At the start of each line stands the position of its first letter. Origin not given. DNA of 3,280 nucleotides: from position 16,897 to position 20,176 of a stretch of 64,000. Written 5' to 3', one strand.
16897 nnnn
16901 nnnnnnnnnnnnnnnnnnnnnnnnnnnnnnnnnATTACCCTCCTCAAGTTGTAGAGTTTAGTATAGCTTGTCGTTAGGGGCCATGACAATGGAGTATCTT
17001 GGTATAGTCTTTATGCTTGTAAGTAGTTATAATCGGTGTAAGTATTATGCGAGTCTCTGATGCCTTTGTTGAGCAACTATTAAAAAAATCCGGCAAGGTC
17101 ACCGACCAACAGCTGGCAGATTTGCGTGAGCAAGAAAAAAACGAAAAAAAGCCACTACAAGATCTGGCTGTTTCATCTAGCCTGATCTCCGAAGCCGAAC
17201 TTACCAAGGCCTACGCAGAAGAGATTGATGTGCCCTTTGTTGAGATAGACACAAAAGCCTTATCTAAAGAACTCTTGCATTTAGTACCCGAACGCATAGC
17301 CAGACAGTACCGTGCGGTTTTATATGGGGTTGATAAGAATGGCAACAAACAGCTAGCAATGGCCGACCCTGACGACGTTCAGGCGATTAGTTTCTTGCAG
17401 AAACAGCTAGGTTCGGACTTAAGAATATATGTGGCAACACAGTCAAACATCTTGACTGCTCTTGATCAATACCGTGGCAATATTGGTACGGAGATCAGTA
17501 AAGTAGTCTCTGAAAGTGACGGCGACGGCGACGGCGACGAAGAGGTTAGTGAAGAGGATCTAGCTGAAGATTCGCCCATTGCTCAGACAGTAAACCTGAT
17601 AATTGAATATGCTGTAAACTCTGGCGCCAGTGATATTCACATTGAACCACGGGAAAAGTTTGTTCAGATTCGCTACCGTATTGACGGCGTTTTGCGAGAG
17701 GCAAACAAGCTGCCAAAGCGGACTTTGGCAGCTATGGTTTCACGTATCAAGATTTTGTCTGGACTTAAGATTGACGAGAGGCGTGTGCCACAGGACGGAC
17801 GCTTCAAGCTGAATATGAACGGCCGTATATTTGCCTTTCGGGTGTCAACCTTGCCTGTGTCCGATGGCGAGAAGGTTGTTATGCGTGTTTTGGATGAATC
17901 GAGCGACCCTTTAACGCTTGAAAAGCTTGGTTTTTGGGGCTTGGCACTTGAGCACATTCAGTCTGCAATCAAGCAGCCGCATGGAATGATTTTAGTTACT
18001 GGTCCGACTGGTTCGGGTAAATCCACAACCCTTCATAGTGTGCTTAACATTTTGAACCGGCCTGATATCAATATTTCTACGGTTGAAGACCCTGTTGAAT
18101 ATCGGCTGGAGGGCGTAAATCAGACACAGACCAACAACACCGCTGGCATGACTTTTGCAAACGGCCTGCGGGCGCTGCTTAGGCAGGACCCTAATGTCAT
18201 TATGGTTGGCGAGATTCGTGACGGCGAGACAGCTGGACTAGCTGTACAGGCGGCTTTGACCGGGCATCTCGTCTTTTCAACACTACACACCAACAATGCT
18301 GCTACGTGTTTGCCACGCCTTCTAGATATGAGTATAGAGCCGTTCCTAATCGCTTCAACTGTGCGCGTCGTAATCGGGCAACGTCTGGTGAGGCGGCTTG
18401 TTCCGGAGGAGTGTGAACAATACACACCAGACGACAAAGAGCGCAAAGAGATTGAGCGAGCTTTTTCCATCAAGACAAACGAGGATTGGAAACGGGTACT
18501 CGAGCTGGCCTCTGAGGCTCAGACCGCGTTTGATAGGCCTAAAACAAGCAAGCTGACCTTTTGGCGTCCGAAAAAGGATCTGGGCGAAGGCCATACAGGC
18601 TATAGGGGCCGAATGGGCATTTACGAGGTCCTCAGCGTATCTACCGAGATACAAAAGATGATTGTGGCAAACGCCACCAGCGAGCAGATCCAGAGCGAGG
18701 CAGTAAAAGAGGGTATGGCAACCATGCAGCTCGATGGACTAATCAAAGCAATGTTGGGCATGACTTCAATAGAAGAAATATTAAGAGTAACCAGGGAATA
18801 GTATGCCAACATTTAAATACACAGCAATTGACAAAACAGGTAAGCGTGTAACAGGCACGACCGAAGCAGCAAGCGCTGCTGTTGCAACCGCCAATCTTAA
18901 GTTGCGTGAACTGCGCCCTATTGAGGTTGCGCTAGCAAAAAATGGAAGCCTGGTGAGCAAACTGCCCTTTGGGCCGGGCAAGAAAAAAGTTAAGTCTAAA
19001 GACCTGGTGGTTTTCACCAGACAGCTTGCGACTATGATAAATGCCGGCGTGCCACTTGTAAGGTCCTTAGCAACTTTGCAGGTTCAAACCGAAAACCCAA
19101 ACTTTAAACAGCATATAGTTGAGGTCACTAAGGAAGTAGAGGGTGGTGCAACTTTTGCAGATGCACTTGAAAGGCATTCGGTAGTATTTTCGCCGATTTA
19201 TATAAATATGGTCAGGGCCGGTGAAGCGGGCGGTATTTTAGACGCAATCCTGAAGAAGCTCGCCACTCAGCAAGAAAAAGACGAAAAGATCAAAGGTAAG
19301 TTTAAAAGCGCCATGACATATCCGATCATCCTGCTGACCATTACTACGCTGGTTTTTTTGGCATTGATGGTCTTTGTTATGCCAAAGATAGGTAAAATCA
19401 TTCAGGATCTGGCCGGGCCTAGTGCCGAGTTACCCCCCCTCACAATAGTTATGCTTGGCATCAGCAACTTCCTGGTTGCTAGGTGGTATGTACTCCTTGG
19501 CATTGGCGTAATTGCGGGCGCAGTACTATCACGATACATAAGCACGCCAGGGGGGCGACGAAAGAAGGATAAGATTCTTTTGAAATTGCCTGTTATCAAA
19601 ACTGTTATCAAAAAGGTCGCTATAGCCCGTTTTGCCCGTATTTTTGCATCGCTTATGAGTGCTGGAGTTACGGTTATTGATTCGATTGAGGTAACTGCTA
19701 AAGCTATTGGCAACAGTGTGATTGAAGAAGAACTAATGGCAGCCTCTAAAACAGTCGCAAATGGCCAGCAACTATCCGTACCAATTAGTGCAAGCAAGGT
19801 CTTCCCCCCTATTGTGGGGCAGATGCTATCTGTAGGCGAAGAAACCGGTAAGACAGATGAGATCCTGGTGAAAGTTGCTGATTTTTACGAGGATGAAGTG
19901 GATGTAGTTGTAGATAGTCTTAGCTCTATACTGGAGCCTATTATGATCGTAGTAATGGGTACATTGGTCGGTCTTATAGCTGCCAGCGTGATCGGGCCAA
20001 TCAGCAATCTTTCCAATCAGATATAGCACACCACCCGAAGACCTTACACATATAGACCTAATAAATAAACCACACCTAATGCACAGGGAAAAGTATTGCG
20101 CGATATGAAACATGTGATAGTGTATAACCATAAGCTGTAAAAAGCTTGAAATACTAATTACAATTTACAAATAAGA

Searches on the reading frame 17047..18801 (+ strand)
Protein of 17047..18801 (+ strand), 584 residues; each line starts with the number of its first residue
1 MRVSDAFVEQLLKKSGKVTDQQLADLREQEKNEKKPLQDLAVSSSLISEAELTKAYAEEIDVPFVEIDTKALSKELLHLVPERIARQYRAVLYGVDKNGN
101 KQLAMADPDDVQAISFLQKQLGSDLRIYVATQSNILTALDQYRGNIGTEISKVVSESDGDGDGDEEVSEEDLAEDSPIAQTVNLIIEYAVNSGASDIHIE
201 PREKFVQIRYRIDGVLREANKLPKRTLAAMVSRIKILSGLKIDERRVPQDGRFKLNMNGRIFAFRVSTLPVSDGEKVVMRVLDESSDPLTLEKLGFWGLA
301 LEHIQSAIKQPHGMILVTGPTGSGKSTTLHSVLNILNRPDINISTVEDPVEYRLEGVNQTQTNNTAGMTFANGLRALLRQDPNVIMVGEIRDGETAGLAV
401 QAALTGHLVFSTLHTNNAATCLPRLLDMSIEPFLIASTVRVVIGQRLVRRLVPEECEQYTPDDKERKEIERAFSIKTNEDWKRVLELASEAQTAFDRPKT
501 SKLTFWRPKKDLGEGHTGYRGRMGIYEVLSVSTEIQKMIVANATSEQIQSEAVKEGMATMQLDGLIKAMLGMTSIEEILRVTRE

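Call 9: search_protein_families(library=ncbifam, proteins=[window:17047-18801:+], max_evalue=0.00001)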
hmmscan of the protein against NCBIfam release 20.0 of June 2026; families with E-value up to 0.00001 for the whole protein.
window:17047-18801:+ (584 aa): 19 families
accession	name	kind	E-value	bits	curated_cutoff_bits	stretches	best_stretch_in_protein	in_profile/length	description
TIGR02538.1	type_IV_pilB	equivalog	3.3e-162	541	675.65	1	10-583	4-563/564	type IV-A pilus assembly ATPase PilB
TIGR02533.1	type_II_gspE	equivalog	1.7e-159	531.6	630.25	1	80-582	4-486/486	type II secretion system ATPase GspE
NF007755.0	PRK10436.1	equivalog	1e-129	433.3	617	2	83-461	12-367/465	type II secretion system protein GspE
NF053534.1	T4PilAsmATPsTfpB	equivalog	1.5e-124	416.6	850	1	169-582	192-582/584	type IV pilus assembly ATPase TfpB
NF041000.1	ATPase_ComGA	equivalog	2.5e-76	256.2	300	1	185-449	3-266/267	competence type IV pilus ATPase ComGA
TIGR01420.1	pilT_fam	subfamily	2.2e-51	175.1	319.1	1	184-448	4-268/343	PilT/PilU family type 4a pilus ATPase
TIGR02525.1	plasmid_TraJ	equivalog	5.7e-27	94.6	368.3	1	303-429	140-273/372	plasmid transfer ATPase TraJ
TIGR02524.1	dot_icm_DotB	equivalog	1.9e-24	86.5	463.3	1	185-449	9-286/358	Dot/Icm type IV secretion system ATPase DotB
NF058587.1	archaellum_moto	equivalog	1.1e-17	64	550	1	314-432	277-401/527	archaellum flagellar ATPase motor FlaI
TIGR02782.1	TrbB_P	equivalog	1.7e-14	53.8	304.55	1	302-442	127-275/303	P-type conjugative transfer ATPase TrbB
NF010469.0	PRK13894.1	subfamily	2.2e-13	50.2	508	1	302-427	140-266/320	conjugal transfer ATPase TrbB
NF012033.0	PRK15489.1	equivalog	7.7e-13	47.5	537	1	11-146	496-630/703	glycosyl transferase family protein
TIGR03819.1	heli_sec_ATPase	hypoth_equivalog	8.1e-13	48.3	373.15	1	225-426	94-298/340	TadA family conjugal transfer-associated ATPase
NF010407.0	PRK13833.1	subfamily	2.6e-12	46.8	499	1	303-444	136-276/323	conjugal transfer protein TrbB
TIGR02788.1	VirB11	equivalog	4e-11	42.5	249.95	1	302-430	135-267/308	P-type DNA transfer ATPase VirB11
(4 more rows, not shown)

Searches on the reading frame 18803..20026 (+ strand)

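Call 9: search_protein_families(library=ncbifam, proteins=[window:18803-20026:+], max_evalue=0.00001)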
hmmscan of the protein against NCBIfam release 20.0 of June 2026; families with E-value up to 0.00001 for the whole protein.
window:18803-20026:+ (407 aa): 6 families
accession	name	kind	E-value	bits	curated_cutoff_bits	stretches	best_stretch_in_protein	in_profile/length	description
NF052607.1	T4PiliAsmPilCThrm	equivalog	1.5e-109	366.7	700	1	1-405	1-402/406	type IV pilus assembly protein PilC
TIGR02120.1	GspF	equivalog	7e-108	361.4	424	1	4-407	1-401/401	type II secretion system inner membrane protein GspF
NF052606.1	T4PiliAsmPilCMyx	equivalog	6e-106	354.8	700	1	2-406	20-417/419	type IV pilus assembly protein PilC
NF047826.1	T3SSXpsF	equivalog_domain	4.3e-82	276.1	650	1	1-407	1-404/405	type II secretion system protein XpsF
NF007861.0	PRK10573.1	equivalog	1.3e-74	251.7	401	1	4-405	7-396/401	protein transport protein HofC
NF041012.2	T4P_ComGB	equivalog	5.4e-34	118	240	1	71-402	6-329/332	competence type IV pilus assembly protein ComGB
